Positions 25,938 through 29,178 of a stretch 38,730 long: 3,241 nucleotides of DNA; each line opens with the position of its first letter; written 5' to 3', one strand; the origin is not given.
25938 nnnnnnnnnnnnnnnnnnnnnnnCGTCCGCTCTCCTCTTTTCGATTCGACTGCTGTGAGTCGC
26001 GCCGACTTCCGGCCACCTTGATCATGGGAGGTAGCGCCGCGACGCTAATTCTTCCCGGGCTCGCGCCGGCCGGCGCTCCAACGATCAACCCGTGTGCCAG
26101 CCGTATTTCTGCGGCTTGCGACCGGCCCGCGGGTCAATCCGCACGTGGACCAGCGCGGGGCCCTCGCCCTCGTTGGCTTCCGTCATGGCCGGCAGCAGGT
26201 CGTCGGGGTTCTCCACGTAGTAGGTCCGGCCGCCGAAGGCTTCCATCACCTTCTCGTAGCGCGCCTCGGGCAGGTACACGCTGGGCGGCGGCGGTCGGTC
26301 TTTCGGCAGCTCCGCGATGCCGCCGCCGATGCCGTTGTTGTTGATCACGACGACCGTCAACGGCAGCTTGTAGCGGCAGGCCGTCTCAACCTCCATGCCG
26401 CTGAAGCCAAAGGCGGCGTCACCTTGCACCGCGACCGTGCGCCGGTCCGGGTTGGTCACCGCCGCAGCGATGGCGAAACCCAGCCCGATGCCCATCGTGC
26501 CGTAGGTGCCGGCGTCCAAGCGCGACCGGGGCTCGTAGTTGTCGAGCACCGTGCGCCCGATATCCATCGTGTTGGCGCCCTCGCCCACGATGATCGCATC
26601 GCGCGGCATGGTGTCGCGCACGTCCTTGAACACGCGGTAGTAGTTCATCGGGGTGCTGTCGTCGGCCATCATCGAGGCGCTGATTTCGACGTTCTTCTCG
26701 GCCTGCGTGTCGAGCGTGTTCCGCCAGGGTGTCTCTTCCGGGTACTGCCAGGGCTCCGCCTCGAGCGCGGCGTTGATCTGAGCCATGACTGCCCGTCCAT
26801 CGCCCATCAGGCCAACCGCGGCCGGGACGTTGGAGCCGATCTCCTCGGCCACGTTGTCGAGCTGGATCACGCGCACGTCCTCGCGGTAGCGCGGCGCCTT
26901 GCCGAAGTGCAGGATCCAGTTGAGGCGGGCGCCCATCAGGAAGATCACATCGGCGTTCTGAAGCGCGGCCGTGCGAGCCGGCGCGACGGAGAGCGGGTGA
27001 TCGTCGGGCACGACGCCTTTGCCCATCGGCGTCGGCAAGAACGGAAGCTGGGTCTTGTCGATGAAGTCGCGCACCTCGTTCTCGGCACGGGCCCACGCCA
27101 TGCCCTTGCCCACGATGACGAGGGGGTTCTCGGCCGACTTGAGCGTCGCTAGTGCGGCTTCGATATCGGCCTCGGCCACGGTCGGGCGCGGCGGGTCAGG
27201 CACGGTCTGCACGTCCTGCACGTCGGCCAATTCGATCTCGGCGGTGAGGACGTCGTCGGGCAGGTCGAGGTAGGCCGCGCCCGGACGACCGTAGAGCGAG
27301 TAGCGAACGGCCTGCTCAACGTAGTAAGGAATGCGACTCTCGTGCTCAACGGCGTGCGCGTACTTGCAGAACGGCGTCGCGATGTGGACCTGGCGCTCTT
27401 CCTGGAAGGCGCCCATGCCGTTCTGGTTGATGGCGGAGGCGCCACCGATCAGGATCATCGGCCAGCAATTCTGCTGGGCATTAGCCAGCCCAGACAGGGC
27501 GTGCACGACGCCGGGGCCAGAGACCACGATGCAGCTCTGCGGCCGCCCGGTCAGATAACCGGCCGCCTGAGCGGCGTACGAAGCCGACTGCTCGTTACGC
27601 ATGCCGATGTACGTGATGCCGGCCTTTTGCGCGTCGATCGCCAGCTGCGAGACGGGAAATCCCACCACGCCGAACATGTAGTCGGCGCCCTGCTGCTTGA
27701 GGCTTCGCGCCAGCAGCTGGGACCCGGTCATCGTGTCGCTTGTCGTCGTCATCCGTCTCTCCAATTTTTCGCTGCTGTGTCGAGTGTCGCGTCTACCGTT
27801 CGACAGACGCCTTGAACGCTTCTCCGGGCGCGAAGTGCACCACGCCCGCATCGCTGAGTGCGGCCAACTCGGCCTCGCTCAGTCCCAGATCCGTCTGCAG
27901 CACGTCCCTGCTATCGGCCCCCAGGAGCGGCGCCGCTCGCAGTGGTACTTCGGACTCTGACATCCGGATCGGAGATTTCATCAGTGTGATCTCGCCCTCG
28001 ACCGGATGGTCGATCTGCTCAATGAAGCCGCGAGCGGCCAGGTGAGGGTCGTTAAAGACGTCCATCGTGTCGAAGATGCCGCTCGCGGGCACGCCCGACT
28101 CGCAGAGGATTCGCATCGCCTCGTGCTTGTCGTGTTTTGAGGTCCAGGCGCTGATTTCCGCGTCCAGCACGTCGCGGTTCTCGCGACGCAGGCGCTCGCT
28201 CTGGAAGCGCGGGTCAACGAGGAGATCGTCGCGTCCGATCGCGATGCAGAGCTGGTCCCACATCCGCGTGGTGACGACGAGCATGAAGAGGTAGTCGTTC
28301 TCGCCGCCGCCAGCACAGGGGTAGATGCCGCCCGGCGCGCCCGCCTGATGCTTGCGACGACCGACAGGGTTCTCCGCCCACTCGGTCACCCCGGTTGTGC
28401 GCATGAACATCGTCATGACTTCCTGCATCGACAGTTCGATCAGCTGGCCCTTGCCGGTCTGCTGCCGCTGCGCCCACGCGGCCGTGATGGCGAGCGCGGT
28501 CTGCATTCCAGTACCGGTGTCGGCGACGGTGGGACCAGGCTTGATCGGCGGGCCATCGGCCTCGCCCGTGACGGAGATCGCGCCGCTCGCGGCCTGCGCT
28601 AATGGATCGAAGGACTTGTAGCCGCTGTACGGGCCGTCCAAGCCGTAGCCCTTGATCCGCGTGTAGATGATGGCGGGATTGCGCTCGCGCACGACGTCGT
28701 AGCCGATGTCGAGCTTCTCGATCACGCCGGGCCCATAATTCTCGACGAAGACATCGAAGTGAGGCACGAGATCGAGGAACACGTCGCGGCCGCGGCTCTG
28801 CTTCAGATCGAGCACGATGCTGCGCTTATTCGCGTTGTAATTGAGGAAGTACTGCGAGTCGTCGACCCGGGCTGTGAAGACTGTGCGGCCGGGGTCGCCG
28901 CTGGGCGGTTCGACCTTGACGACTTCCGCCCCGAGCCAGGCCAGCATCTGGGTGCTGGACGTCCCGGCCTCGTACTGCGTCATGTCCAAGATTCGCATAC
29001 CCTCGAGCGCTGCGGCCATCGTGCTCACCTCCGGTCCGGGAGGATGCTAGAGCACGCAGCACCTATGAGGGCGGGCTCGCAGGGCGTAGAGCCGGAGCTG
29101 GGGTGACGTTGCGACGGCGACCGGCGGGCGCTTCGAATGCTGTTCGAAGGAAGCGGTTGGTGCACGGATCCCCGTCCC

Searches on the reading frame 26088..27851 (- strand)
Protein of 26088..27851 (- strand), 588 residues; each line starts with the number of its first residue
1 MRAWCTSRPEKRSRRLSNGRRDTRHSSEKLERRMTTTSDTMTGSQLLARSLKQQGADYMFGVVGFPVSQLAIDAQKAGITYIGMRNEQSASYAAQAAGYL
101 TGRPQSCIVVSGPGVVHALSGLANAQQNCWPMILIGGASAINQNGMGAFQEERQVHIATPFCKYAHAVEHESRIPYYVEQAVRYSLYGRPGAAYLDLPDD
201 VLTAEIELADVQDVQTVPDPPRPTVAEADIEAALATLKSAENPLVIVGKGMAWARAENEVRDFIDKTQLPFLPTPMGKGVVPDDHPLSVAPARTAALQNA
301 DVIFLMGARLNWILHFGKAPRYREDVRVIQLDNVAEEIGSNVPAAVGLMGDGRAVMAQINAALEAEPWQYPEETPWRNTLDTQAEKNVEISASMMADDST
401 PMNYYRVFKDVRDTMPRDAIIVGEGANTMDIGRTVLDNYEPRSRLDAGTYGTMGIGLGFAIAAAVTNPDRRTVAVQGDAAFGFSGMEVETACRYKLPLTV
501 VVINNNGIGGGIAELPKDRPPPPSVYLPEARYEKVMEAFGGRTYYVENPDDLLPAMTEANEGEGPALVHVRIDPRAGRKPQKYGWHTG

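Call 66: search_protein_families(library=pfam, proteins=[window:26088-27851:-], max_evalue=0.01)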
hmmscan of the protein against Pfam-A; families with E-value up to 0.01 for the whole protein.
window:26088-27851:- (588 aa): 3 families
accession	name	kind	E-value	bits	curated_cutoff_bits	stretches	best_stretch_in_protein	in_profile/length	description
PF00205.28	TPP_enzyme_M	-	1.8e-34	118.9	30.4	1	230-358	1-136/137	Thiamine pyrophosphate enzyme, central domain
PF02776.23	TPP_enzyme_N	-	1.9e-31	108.7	26.8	1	41-152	1-113/119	Thiamine pyrophosphate enzyme, N-terminal TPP binding domain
PF02775.26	TPP_enzyme_C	-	7.6e-30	104.2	21.9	1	426-570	4-151/151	Thiamine pyrophosphate enzyme, C-terminal TPP binding domain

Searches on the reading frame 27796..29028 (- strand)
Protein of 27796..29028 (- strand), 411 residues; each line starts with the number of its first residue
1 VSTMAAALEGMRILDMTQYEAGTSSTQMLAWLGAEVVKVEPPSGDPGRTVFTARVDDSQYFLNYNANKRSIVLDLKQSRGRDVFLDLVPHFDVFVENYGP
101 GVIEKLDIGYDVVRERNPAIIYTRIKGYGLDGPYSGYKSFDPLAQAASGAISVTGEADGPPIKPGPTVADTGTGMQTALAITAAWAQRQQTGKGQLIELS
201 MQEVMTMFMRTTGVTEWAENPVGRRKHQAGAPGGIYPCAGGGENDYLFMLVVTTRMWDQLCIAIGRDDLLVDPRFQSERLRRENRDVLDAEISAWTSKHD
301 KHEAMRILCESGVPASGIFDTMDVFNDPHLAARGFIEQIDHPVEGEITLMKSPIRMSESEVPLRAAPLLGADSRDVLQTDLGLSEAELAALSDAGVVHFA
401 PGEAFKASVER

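Call 66: search_protein_families(library=pfam, proteins=[window:27796-29028:-], max_evalue=0.01)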
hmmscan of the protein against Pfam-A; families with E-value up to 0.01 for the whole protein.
window:27796-29028:- (411 aa): 1 family
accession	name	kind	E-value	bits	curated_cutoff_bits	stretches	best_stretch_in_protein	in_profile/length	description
PF02515.22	CoA_transf_3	-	5e-109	365.2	23.3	1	8-372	1-365/366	CoA-transferase family III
